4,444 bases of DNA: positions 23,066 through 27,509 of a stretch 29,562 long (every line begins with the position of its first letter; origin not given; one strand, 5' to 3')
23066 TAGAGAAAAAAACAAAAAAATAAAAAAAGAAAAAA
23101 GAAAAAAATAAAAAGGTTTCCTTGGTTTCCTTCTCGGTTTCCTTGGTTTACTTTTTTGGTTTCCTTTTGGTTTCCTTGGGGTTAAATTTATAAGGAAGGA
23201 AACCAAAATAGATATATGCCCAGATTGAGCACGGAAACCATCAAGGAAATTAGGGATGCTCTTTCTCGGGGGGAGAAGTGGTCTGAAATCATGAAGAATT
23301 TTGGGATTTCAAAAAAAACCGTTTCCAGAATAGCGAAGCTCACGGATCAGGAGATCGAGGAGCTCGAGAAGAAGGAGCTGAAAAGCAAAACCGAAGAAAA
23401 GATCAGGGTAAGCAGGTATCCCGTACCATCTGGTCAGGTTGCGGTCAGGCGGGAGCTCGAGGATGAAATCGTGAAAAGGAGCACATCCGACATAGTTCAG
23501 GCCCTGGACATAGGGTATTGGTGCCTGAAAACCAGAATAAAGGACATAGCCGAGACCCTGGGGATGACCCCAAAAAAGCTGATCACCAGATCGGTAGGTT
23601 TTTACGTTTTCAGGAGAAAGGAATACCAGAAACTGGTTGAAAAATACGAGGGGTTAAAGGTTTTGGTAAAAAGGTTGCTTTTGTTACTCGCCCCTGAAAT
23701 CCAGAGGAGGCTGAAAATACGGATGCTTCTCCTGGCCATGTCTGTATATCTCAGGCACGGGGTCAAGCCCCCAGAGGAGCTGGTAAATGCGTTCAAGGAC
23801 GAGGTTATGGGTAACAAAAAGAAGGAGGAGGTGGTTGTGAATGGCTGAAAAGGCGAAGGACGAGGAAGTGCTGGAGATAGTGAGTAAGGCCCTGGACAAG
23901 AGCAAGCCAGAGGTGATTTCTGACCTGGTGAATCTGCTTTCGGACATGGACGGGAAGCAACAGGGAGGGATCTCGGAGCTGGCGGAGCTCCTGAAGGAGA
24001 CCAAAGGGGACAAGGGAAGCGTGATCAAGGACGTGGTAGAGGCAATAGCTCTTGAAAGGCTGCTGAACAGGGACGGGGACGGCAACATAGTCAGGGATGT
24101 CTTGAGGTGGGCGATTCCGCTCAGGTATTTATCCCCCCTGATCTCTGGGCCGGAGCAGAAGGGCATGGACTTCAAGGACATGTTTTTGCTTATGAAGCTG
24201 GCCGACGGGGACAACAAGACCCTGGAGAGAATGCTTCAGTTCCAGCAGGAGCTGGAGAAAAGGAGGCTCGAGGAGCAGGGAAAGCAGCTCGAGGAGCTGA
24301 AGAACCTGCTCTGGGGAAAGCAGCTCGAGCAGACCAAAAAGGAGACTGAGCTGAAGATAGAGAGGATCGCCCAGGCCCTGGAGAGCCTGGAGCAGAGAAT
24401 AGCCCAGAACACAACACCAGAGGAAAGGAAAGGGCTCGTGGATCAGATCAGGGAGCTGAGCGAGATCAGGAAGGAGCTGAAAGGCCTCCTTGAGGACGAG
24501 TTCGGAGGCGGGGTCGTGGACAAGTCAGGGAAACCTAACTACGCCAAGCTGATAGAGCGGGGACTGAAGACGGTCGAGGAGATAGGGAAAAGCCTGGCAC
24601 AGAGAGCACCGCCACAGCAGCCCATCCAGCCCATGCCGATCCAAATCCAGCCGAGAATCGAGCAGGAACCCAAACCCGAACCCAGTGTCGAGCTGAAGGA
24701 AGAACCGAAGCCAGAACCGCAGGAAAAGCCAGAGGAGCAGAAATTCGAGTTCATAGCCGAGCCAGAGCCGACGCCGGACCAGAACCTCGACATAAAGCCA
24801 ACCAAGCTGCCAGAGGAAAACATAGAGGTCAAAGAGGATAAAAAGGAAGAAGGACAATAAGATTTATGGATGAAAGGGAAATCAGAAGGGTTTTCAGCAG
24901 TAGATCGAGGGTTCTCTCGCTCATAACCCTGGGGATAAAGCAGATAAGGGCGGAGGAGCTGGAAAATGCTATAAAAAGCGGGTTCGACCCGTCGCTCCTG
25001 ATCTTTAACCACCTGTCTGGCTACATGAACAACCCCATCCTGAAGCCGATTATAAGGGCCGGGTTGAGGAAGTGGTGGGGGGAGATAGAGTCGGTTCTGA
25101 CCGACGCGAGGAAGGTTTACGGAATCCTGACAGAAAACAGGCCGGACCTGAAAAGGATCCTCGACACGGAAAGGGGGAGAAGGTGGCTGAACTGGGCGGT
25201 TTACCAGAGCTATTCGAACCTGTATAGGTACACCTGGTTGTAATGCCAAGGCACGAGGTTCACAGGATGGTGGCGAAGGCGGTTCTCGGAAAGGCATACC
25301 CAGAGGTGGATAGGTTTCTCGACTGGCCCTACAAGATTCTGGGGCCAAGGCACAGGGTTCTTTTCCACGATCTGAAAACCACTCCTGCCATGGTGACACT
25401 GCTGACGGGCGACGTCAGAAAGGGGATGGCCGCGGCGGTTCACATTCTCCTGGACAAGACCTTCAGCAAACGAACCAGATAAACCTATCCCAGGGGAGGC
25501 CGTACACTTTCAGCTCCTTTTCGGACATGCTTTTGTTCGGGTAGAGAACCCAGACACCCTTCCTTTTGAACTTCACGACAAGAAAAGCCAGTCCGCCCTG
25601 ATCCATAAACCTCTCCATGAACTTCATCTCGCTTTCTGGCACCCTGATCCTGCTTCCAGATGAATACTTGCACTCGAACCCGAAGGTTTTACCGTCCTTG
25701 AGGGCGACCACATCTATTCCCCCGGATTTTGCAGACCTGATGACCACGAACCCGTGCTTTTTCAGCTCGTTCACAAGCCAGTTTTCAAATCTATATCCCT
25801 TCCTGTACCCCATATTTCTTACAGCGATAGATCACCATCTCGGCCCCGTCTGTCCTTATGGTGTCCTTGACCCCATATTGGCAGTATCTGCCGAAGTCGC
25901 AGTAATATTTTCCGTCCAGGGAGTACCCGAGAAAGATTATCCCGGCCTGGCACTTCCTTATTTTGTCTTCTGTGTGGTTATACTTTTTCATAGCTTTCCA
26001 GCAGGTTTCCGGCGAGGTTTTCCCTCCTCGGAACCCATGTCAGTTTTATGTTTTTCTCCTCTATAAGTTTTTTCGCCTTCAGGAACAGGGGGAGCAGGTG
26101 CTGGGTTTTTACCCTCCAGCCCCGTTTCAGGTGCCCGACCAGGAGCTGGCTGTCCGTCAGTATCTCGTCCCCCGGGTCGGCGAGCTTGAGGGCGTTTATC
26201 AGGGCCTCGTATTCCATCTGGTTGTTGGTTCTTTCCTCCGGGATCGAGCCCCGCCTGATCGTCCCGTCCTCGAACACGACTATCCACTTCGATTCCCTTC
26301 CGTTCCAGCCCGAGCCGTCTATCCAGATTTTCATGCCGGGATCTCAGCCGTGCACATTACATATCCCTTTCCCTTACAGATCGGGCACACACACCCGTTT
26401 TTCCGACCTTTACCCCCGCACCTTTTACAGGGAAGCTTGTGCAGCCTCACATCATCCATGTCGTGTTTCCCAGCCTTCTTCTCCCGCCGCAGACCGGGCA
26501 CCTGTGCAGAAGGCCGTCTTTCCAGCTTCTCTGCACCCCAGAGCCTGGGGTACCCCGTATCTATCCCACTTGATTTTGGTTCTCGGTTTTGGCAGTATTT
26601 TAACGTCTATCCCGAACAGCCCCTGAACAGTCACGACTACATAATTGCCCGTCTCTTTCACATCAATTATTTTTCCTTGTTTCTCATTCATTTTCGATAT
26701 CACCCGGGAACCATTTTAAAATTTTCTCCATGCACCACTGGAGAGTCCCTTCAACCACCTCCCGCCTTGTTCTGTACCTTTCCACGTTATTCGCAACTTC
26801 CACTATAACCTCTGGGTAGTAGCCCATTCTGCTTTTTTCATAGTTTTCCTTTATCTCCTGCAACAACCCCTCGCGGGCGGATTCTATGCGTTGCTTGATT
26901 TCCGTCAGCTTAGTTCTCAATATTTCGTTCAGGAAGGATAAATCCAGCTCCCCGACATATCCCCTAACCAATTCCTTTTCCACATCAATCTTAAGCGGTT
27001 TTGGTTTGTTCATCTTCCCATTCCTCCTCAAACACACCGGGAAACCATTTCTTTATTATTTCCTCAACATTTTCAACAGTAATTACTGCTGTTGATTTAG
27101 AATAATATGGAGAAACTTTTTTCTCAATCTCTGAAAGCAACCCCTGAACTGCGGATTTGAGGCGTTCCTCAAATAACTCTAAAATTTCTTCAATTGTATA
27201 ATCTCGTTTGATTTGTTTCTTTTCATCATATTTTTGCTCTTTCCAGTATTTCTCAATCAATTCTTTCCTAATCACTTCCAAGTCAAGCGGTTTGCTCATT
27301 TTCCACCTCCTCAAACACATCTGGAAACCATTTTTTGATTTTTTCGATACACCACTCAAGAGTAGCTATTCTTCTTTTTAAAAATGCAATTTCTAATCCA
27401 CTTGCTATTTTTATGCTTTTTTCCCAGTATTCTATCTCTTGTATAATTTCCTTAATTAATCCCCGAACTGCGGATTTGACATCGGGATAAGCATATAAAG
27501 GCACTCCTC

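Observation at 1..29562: Candidate new archaeal virus lineage: two SJR-like capsid genes but no packaging ATPase, polymerase or integrase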

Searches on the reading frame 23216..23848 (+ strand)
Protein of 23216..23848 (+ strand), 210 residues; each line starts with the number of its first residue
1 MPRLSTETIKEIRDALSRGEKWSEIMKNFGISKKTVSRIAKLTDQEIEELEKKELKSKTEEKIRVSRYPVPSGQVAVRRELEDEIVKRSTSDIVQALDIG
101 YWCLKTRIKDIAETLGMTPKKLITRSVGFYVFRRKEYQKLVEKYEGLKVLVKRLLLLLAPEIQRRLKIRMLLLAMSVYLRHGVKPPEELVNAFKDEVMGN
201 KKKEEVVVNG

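Call 12: search_protein_families(library=pfam, proteins=[window:23216-23848:+], max_evalue=0.1)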
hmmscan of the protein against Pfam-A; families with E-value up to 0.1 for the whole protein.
window:23216-23848:+ (210 aa): 12 families
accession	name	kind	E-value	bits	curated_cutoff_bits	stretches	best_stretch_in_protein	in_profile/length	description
PF13384.12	HTH_23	-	2.6e-05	24.3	24.6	1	16-41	14-39/50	Homeodomain-like domain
PF04760.21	IF2_N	-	0.00025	21.2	25.3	1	105-124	3-22/53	Translation initiation factor IF-2, N-terminal region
PF13518.12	HTH_28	-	0.00067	20.1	25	1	12-41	6-34/52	Helix-turn-helix domain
PF01022.26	HTH_5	-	0.00083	19.6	22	0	20-38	15-34/47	Bacterial regulatory protein, arsR family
PF13551.12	HTH_29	-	0.0062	17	28.1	0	15-45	7-38/64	Winged helix-turn helix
PF12844.13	HTH_19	-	0.01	16.2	30.2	0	25-53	7-35/64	Helix-turn-helix domain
PF16509.11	KORA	-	0.022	15.4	26.7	0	3-41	14-52/84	TrfB plasmid transcriptional repressor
PF04218.19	CENP-B_N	-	0.022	14.8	21.2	1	17-41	20-44/53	CENP-B N-terminal DNA-binding domain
PF02796.21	HTH_7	-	0.025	15.1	23.8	0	4-39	6-41/45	Helix-turn-helix domain of resolvase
PF12824.13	MRP-L20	-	0.028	15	30.4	1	4-66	86-153/164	Mitochondrial ribosomal protein subunit L20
PF02621.19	VitK2_biosynth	-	0.028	14.3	26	1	66-148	168-244/252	Menaquinone biosynthesis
PF20317.4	HTH_60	-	0.05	14.4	24.1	0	26-62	84-120/140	Helix-turn-helix domain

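Call 129: search_protein_families(library=phrogs, proteins=[window:23216-23848:+], max_evalue=0.01)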
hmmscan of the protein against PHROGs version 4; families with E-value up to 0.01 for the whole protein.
window:23216-23848:+ (210 aa): 12 families
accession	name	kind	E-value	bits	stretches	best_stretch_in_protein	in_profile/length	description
phrog_125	-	DNA, RNA and nucleotide metabolism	0.00019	22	1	3-89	162-239/254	DNA invertase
phrog_517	-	DNA, RNA and nucleotide metabolism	0.00025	22.9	1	2-39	84-121/128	HTH DNA binding protein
phrog_1157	-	integration and excision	0.00026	21.3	1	4-60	2-59/422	transposase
phrog_3803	-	lysis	0.00046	20.5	1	4-84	50-132/530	RIIB lysis inhibitor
phrog_59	-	DNA, RNA and nucleotide metabolism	0.0015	18.9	1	19-139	246-321/423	HNH endonuclease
phrog_4494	-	unknown function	0.0026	19.2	1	5-58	3-58/109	-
phrog_36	-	transcription regulation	0.0027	18.3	0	19-69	155-204/220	transcriptional regulator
phrog_686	-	DNA, RNA and nucleotide metabolism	0.0028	18.9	0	4-43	33-72/76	HTH DNA binding protein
phrog_2727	-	unknown function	0.0037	18.3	1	6-127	12-114/176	-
phrog_6223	-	transcription regulation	0.007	17.4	0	7-41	5-39/73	transcriptional repressor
phrog_2967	-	transcription regulation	0.0071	16.9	0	106-147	53-90/225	transcriptional regulator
phrog_6156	-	DNA, RNA and nucleotide metabolism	0.0095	16.3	0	2-42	184-224/261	endonuclease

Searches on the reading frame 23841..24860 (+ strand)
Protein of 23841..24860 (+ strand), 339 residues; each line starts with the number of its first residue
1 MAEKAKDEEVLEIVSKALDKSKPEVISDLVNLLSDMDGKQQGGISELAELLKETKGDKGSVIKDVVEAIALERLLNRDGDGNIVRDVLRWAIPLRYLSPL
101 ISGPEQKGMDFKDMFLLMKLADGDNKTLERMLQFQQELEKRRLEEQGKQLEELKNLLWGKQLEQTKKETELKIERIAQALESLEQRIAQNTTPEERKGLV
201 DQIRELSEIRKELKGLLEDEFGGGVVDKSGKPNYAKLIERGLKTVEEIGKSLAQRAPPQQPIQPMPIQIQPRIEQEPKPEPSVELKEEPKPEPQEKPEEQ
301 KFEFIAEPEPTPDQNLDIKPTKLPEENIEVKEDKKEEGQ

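Call 13: search_protein_families(library=pfam, proteins=[window:23841-24860:+], max_evalue=0.1)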
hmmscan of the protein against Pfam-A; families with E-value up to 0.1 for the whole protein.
window:23841-24860:+ (339 aa): 0 families

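Call 34: search_protein_families(library=phrogs, proteins=[window:23841-24860:+], max_evalue=0.1)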
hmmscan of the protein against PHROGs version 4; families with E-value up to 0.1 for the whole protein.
window:23841-24860:+ (339 aa): 2 families
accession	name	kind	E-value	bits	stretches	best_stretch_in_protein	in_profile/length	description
phrog_77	-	DNA, RNA and nucleotide metabolism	0.016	14.7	1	130-208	682-747/967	SbcC-like subunit of palindrome specific endonuclease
phrog_688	-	integration and excision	0.034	13.8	1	114-211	9-105/517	transposase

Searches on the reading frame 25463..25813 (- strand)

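Call 13: search_protein_families(library=pfam, proteins=[window:25463-25813:-], max_evalue=0.1)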
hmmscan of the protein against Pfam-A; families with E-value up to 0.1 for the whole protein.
window:25463-25813:- (116 aa): 5 families
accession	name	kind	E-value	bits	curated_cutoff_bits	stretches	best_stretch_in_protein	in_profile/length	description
PF01870.24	Hjc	-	4.6e-15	55.8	21.1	1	9-92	2-91/93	Archaeal holliday junction resolvase (hjc)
PF03838.20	RecU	-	0.00011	22.6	25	1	34-96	55-120/162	Recombination protein U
PF04471.18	Mrr_cat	-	0.00028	21.4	21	1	6-58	6-63/115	Restriction endonuclease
PF07927.17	HicA_toxin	-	0.035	14.7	27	0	14-27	5-18/58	HicA toxin of bacterial toxin-antitoxin,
PF13635.12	DUF4143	-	0.041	14.1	28.1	1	5-51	106-160/160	Domain of unknown function (DUF4143)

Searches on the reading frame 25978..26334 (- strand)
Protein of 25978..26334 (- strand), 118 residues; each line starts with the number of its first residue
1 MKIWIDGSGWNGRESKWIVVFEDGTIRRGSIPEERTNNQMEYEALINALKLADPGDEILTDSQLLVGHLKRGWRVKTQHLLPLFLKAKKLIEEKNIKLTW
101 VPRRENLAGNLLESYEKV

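Call 13: search_protein_families(library=pfam, proteins=[window:25978-26334:-], max_evalue=0.1)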
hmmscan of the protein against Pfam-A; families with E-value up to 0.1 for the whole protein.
window:25978-26334:- (118 aa): 2 families
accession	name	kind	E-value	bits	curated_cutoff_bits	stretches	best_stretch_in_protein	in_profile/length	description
PF00075.30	RNase_H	-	2.4e-10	41.2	25.8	1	2-110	5-129/141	RNase H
PF13456.12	RVT_3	-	8.5e-06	26.1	21.6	1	30-107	33-114/123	Reverse transcriptase-like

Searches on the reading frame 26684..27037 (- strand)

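Call 13: search_protein_families(library=pfam, proteins=[window:26684-27037:-], max_evalue=0.1)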
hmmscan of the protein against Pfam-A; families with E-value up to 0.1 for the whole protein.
window:26684-27037:- (117 aa): 1 family
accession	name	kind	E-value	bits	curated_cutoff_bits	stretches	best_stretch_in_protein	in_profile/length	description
PF15600.11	Imm64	-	0.0091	16.3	25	1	15-87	72-149/207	Immunity protein 64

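Call 129: search_protein_families(library=phrogs, proteins=[window:26684-27037:-], max_evalue=0.01)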
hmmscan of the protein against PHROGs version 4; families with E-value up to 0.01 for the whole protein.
window:26684-27037:- (117 aa): 0 families

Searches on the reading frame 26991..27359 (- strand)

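Call 13: search_protein_families(library=pfam, proteins=[window:26991-27359:-], max_evalue=0.1)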
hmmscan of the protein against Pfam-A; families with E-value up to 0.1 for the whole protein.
window:26991-27359:- (122 aa): 3 families
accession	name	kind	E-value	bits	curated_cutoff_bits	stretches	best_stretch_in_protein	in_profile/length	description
PF22561.2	HisKin-conflict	-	0.008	16.3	27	1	32-100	141-210/303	Histidine Kinase domain observed in conflict contexts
PF03810.25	IBN_N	-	0.032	14.7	21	0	57-98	2-42/73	Importin-beta N-terminal domain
PF07299.16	EF-G-binding_N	-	0.07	14.1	27.1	0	50-82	32-63/83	Elongation factor G-binding protein, N-terminal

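Call 129: search_protein_families(library=phrogs, proteins=[window:26991-27359:-], max_evalue=0.01)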
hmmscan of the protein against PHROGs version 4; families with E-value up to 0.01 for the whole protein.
window:26991-27359:- (122 aa): 0 families
